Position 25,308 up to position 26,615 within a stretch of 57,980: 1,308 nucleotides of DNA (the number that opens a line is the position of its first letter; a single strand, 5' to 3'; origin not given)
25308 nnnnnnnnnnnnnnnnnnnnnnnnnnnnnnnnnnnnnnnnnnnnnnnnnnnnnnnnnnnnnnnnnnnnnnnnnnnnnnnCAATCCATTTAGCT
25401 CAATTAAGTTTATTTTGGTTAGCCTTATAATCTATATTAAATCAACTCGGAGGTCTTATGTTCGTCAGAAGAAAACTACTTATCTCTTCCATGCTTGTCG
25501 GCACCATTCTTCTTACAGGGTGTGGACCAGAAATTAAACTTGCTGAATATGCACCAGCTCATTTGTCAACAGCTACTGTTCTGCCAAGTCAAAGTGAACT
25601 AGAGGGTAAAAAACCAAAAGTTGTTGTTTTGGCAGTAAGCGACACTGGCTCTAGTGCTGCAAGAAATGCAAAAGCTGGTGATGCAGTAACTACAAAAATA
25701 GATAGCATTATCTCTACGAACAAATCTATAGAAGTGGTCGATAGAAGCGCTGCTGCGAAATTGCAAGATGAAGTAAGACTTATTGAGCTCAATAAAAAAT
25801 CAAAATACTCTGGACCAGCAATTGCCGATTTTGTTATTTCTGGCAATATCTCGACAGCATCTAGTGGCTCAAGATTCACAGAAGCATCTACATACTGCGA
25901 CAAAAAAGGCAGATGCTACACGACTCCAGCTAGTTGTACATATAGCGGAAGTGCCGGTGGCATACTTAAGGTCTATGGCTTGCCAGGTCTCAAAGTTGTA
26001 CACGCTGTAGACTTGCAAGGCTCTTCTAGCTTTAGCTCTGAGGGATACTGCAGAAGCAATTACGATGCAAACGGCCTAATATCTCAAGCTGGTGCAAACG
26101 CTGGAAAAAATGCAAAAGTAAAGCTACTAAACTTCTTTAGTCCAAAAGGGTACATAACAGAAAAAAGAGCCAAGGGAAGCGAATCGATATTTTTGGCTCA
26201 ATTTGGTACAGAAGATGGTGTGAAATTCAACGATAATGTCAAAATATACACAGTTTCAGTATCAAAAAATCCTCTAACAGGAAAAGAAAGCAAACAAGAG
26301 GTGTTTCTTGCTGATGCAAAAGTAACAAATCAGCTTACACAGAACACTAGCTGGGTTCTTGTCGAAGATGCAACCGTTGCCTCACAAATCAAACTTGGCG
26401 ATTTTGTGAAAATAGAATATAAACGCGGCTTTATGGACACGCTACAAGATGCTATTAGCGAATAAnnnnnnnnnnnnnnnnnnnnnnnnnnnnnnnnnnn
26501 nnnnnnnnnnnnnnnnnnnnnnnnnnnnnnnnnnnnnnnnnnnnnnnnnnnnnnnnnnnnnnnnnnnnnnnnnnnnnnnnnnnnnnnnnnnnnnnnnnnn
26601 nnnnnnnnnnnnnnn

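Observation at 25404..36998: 11.5-kb co-directional envelope/signalling array of mostly uncharacterised genes: best candidate for an undescribed system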

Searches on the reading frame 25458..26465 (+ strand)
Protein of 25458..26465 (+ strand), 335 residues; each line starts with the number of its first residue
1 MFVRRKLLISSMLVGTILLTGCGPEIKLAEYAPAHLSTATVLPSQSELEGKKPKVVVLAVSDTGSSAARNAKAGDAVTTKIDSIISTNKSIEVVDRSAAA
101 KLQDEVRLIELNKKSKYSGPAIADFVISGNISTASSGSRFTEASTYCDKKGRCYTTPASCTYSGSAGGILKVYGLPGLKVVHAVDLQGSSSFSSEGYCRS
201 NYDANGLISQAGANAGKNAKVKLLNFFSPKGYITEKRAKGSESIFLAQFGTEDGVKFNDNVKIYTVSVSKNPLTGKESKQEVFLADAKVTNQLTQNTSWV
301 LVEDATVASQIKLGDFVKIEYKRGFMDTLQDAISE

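Call 3: search_protein_families(library=pfam, proteins=[window:25458-26465:+], max_evalue=0.1)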
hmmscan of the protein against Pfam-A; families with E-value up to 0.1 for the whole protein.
window:25458-26465:+ (335 aa): 0 families

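Call 5: search_protein_families(library=ncbifam, proteins=[window:25458-26465:+], max_evalue=0.1)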
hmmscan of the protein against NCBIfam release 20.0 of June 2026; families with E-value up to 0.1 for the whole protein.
window:25458-26465:+ (335 aa): 0 families
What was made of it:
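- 25458..26465 (+): g01: lipoprotein (lipobox LLTGC) with a FlgT-like middle and C-terminal domain; CsgG/LpoB/LptE-type fold. No Pfam or NCBIfam hit (calls 3, 5).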

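Call 30: search_solved_structures(query=window:25458-26465:+, max_evalue=10, show_alignments=2)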
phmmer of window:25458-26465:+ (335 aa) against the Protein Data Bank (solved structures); distinct sequences matched with E-value up to 10: 2.
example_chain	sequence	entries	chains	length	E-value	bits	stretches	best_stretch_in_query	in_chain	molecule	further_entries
4rep_A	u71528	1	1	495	0.26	13.6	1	243-301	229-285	Gamma-carotene desaturase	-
6yf7_AA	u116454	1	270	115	0.36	13.2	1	14-109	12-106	Coat protein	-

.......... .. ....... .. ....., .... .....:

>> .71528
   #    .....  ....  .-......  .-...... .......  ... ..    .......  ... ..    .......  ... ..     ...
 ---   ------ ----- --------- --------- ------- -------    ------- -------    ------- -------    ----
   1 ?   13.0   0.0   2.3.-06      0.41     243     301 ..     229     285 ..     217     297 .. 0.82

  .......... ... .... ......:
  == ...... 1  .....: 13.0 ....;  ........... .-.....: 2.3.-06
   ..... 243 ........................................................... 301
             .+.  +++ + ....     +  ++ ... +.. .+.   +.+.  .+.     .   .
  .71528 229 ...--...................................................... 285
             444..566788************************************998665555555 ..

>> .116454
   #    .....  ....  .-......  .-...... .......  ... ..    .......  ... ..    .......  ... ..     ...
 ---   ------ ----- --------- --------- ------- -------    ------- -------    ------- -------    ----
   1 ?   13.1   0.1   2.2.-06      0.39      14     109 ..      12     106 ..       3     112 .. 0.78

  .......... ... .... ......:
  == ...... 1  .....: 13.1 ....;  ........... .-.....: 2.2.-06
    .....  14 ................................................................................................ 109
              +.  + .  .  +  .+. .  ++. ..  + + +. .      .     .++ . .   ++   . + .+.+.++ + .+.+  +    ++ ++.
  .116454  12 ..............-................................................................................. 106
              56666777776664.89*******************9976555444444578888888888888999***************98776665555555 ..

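Call 73: find_homologous_proteins(query=window:25458-26465:+, max_evalue=0.001)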
Query window:25458-26465:+ (335 aa): 16 proteins with E <= 0.001 among 4552 candidates.
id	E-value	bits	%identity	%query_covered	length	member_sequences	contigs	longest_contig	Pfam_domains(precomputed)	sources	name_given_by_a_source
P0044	1.8e-211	719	100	100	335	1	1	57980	-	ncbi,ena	-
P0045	1.9e-135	469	64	95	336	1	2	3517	-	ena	-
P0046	3.5e-95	337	48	92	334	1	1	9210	-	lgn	-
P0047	8.0e-95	336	48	95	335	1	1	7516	-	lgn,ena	-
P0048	5.2e-94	333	47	98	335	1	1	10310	-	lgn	-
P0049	1.9e-92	328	47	92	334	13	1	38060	-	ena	-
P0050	8.2e-68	247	40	99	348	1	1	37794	-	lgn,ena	-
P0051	1.1e-66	243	40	97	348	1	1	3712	-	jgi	jgi:hypothetical protein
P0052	1.1e-60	224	37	99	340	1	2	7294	-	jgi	jgi:hypothetical protein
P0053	1.6e-59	220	37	95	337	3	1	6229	-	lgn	-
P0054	2.8e-57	212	34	96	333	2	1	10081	-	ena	-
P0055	7.8e-54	201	35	95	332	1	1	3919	-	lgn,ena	-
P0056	5.9e-51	192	35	99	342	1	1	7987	-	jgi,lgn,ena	-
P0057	6.1e-46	175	34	95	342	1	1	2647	-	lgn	-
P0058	5.7e-39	152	35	90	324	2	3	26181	-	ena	-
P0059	6.4e-24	103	26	91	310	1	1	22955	-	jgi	-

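Call 76: search_solved_structures(query=A6, max_evalue=10, show_alignments=2)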
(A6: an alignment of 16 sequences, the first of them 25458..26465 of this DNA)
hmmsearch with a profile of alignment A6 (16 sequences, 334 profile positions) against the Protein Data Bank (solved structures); distinct sequences matched with E-value up to 10: 2.
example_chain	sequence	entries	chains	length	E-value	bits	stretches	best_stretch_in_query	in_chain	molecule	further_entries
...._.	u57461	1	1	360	0.2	13.5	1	246-317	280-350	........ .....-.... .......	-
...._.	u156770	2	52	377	0.28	13.1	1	246-316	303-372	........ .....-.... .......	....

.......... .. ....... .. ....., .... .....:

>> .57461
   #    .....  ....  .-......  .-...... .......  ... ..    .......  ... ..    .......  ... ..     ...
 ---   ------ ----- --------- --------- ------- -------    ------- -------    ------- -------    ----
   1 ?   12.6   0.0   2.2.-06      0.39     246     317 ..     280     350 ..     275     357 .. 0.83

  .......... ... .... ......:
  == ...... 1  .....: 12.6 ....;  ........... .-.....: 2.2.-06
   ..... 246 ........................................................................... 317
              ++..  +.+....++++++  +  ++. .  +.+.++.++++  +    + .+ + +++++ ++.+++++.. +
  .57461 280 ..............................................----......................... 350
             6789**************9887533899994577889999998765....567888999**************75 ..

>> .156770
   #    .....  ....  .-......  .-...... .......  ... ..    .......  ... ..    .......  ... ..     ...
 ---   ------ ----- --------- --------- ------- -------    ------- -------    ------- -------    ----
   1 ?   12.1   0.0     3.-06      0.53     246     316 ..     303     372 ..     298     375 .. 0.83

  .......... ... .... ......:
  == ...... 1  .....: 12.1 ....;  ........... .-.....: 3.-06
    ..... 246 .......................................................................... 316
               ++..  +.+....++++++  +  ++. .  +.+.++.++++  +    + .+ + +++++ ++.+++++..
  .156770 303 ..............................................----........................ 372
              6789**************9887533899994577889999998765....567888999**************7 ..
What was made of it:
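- On FlgT (Vibrio H-ring): A g01-family profile matches the FlgT C-domain at only E 0.2 (call 76).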

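Call 78: predict_structure(alignment_id=A6)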
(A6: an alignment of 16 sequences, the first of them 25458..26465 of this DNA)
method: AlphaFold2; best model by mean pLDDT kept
length: 335 residues; sequences in the alignment: 16
mean_pLDDT: 82.2   pTM: 0.70
mean pLDDT of the five models: 82.2, 82.0, 82.0, 81.7, 79.2
residues with pLDDT >= 90: 136; 70-90: 143; 50-70: 33; < 50: 23
segments of 3 or more residues with pLDDT < 50: 1-21
pLDDT, mean of each block of 10 residues (from residue 1): 39 37 76 94 79 87 90 94 84 75 71 66 87 91 85 83 94 84 93 84 92 92 85 93 91 84 92 87 92 91 90 91 58 49
secondary structure, 60 per line:
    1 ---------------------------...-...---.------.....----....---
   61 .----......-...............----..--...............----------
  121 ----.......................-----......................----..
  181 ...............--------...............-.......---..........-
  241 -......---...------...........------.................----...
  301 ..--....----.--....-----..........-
elements in order: E32-34 H45-49 E54-57 H66-71 H73-87 H96-110 E125-147 E153-174 E179-195 H204-218 H220-226 E230-239 E242-247 E260-270 E277-293 E298-302 H305-308 E316-319 H325-334
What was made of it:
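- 25458..26465 (+): AF2 model has pLDDT 82 (call 78).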

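Call 81: fold_search(model_id=the predicted structure, library=pdb)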
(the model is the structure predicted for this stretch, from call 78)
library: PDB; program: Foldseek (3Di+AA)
matches with E <= 10: 1143; with E <= 0.001: 57
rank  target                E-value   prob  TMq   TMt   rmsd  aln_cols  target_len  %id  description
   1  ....                  7.6e-15  1.00  0.33  0.31  12.2       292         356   11  Structure of FlgT, a flagellar basal body component protein (released 2013-04-03)
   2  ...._0                7.3e-14  1.00  0.29  0.28  12.4       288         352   11  Cryo-EM structure of the LPHT ring (released 2025-10-22)
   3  4uv2_F                4.5e-06  1.00  0.29  0.39  13.9       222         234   13  Structure of the curli transport lipoprotein CsgG in a non-lipidated, pre-pore conformation (released 2014-09-24)
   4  6l7a_A                6.8e-06  1.00  0.30  0.40  16.3       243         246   12  CsgFG complex in Curli biogenesis system (released 2020-01-15)
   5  8t8d_B                7.7e-06  1.00  0.26  0.40   7.4       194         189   10  Structure of Helicobacter pylori adhesin A, HpaA (released 2024-01-31)
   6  4uv2_P                1.0e-05  1.00  0.30  0.45  12.7       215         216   14  Structure of the curli transport lipoprotein CsgG in a non-lipidated, pre-pore conformation (released 2014-09-24)
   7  4uv2_I                1.2e-05  1.00  0.32  0.44  13.6       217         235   14  Structure of the curli transport lipoprotein CsgG in a non-lipidated, pre-pore conformation (released 2014-09-24)
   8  4uv2_A                1.2e-05  1.00  0.28  0.38  13.0       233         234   12  Structure of the curli transport lipoprotein CsgG in a non-lipidated, pre-pore conformation (released 2014-09-24)
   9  4uv3_C                1.2e-05  1.00  0.29  0.39  18.9       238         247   12  Structure of the curli transport lipoprotein CsgG in its membrane- bound conformation (released 2014-09-24)
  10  8t8d_A                1.4e-05  1.00  0.22  0.30  10.8       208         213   12  Structure of Helicobacter pylori adhesin A, HpaA (released 2024-01-31)
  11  4uv2_N                1.6e-05  1.00  0.32  0.44  12.0       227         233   12  Structure of the curli transport lipoprotein CsgG in a non-lipidated, pre-pore conformation (released 2014-09-24)
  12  4uv2_D                1.7e-05  1.00  0.29  0.39  13.5       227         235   12  Structure of the curli transport lipoprotein CsgG in a non-lipidated, pre-pore conformation (released 2014-09-24)
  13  4uv3_A                1.9e-05  1.00  0.26  0.34  19.6       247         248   11  Structure of the curli transport lipoprotein CsgG in its membrane- bound conformation (released 2014-09-24)
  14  4uv2_E                2.1e-05  1.00  0.28  0.37  12.8       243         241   11  Structure of the curli transport lipoprotein CsgG in a non-lipidated, pre-pore conformation (released 2014-09-24)
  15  4q79_A                2.3e-05  1.00  0.31  0.49  10.1       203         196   13  Structure of a HG-derivative CsgG (released 2014-12-17)
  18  4uv2_B                2.8e-05  1.00  0.31  0.43  13.8       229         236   12  Structure of the curli transport lipoprotein CsgG in a non-lipidated, pre-pore conformation (released 2014-09-24)
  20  4uv2_M                3.9e-05  1.00  0.29  0.43  13.6       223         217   11  Structure of the curli transport lipoprotein CsgG in a non-lipidated, pre-pore conformation (released 2014-09-24)
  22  4uv2_G                4.4e-05  1.00  0.31  0.42  13.6       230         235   12  Structure of the curli transport lipoprotein CsgG in a non-lipidated, pre-pore conformation (released 2014-09-24)
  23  4uv2_J                4.6e-05  1.00  0.27  0.37  12.7       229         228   13  Structure of the curli transport lipoprotein CsgG in a non-lipidated, pre-pore conformation (released 2014-09-24)
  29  4uv2_O                8.3e-05  1.00  0.29  0.42  13.2       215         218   13  Structure of the curli transport lipoprotein CsgG in a non-lipidated, pre-pore conformation (released 2014-09-24)
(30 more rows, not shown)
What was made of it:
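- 25458..26465 (+): Foldseek finds FlgT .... at E 7.6e-15, the LPHT ring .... at 7e-14 and CsgG 4uv2 at 4.5e-6 (call 81).
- On CsgG (Pfam PF03783) curli channel: Fold-level similarity is present (4.5e-6, call 81), but the long hairpins are polar and Cys-rich by inspection.
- The best structural match of g01 is the Vibrio H-ring protein FlgT (call 81). Foldseek matches g01 to CsgG at E 4.5e-6 to 1e-4 (call 81).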

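Call 87: find_encoding_contigs(protein=P0058, flank=10000, max_places=1)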
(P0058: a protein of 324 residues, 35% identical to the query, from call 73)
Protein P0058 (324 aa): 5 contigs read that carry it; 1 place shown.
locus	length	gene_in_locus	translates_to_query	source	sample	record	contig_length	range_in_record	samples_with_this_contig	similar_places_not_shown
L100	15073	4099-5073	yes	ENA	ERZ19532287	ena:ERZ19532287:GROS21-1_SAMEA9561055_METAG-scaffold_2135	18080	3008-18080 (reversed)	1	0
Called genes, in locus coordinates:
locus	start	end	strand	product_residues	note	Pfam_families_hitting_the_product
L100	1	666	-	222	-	?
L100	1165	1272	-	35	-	-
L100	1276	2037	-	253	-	PF01026:TatD_DNase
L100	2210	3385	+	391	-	-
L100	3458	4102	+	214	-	PF00081:Sod_Fe_N, PF02777:Sod_Fe_C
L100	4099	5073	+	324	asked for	-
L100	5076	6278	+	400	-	PF01406:tRNA-synt_1e, PF09334:tRNA-synt_1g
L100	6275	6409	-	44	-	-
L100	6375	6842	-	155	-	-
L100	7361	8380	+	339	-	PF00437:T2SSE, PF27713:UCP018868 (weak)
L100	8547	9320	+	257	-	PF13085:Fer2_3, PF13183:Fer4_8, PF13237:Fer4_10, PF13534:Fer4_17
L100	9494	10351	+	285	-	PF02749:QRPTase_N, PF01729:QRPTase_C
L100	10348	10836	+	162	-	PF00476:DNA_pol_A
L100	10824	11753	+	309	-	PF00476:DNA_pol_A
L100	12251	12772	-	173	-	PF02581:TMP-TENI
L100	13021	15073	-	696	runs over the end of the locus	PF00270:DEAD, PF04851:ResIII, PF00271:Helicase_C, PF19833:RecG_dom3_C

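Call 88: find_encoding_contigs(protein=P0059, flank=10000, max_places=1)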
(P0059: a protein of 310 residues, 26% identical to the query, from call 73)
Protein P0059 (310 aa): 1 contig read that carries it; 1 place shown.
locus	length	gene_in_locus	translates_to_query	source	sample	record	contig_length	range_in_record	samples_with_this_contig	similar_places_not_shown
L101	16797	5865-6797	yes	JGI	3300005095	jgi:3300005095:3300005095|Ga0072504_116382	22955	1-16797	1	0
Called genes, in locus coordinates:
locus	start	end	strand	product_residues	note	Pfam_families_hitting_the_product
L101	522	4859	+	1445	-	PF13620:CarboxypepD_reg, PF13715:CarbopepD_reg_2 (weak), PF22904:NOMO1-like_2nd (faint), PF00801:PKD (faint), PF02368:Big_2 (weak)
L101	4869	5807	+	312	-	-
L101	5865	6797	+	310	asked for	-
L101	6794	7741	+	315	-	PF02169:LPP20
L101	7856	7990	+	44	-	-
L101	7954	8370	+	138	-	-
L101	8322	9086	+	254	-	PF02412:TSP_3 (faint), PF00691:OmpA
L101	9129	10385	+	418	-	PF00654:Voltage_CLC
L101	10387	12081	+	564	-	PF21088:MS_channel_1st (weak), PF00924:MS_channel_2nd, PF21082:MS_channel_3rd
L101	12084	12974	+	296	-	-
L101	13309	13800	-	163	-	-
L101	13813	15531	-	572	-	-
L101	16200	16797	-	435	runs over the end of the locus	-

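Call 89: find_encoding_contigs(protein=P0049, flank=10000, max_places=1)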
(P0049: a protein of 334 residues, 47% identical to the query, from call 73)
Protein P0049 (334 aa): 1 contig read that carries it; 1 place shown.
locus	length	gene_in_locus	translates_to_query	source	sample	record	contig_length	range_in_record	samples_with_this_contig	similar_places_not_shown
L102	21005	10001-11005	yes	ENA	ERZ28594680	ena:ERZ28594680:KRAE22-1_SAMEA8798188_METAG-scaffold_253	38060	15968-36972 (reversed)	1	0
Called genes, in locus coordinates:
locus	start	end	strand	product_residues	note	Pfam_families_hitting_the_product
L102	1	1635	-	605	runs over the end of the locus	PF00549:Ligase_CoA, PF00285:Citrate_synt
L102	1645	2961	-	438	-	PF08442:ATP-grasp_2, PF24948:Citrate_synth_N, PF16114:Citrate_bind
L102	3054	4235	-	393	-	-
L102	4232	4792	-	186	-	PF00117:GATase, PF07722:Peptidase_C26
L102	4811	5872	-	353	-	PF04055:Radical_SAM, PF19288:CofH_C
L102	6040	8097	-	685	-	PF05226:CHASE2, PF00211:Guanylate_cyc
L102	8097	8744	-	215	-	PF04773:FecR (weak)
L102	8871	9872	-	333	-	PF02169:LPP20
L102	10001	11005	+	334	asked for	-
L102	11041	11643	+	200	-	PF02169:LPP20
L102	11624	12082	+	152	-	-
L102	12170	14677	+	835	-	PF08335:GlnD_UR_UTase, PF01966:HD (faint)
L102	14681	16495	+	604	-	PF13522:GATase_6, PF13537:GATase_7, PF01380:SIS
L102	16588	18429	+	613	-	PF00990:GGDEF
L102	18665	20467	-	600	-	PF00990:GGDEF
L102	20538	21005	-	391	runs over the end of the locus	PF01883:FeS_assembly_P, PF00142:Fer4_NifH (weak), PF02374:ArsA_ATPase (weak), PF09140:MipZ, PF10609:ParA, PF13614:AAA_31, PF01656:CbiA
